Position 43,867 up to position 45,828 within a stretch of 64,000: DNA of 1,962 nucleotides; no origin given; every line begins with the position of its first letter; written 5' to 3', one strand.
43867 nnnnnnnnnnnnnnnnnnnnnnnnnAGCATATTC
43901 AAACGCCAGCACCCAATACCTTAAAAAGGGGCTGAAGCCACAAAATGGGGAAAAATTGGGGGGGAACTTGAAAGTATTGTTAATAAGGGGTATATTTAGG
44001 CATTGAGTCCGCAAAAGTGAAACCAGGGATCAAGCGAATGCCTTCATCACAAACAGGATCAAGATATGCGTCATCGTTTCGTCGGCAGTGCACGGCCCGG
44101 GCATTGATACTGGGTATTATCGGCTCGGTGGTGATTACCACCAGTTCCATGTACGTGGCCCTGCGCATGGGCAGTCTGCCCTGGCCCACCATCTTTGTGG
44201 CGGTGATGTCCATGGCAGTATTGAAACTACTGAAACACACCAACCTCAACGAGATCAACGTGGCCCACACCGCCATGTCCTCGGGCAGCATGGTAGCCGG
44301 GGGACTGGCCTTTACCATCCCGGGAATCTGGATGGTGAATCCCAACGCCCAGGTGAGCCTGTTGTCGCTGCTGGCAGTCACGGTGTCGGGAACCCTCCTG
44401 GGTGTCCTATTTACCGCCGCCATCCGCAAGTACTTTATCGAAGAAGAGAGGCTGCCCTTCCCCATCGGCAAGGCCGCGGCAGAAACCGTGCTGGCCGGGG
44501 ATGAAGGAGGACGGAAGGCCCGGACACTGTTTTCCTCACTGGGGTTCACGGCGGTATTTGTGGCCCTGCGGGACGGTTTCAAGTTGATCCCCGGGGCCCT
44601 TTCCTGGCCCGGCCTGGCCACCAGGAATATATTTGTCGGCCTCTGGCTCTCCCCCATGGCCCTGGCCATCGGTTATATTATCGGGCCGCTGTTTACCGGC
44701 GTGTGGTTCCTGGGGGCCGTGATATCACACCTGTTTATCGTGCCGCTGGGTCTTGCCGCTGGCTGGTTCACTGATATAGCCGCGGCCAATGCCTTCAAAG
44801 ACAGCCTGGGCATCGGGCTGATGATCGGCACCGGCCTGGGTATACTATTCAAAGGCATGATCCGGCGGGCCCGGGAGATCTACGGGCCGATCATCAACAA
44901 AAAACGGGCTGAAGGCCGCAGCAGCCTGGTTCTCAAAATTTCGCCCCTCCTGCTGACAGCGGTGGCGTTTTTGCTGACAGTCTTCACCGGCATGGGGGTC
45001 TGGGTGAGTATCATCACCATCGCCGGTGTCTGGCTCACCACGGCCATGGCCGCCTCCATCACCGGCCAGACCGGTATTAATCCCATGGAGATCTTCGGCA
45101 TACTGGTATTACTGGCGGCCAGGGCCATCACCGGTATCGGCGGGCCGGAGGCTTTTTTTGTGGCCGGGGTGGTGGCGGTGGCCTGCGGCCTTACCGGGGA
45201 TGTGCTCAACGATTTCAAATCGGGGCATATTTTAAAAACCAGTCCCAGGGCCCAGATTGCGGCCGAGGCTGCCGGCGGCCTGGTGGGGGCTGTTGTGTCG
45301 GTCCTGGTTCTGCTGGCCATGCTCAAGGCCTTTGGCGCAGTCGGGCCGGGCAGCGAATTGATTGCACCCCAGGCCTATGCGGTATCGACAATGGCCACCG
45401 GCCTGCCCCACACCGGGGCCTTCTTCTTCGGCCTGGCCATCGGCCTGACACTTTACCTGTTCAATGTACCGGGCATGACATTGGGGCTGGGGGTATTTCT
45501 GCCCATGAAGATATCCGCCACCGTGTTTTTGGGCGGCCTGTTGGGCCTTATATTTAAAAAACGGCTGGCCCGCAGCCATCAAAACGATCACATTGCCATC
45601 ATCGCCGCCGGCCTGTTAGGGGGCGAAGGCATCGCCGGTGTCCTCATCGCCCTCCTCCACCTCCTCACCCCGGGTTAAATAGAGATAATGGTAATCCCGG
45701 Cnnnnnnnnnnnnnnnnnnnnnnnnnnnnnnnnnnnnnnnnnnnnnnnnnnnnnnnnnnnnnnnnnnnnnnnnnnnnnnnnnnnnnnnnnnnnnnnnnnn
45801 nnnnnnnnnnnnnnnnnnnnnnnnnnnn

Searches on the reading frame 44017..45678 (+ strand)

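Call 23: search_protein_families(library=pfam, proteins=[window:44017-45678:+], max_evalue=0.001)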
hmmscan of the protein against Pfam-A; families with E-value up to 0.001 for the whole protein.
window:44017-45678:+ (553 aa): 1 family
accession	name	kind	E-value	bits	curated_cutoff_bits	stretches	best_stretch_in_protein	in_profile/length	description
PF03169.20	OPT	-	3.5e-54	185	25.8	2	311-547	366-622/623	OPT oligopeptide transporter protein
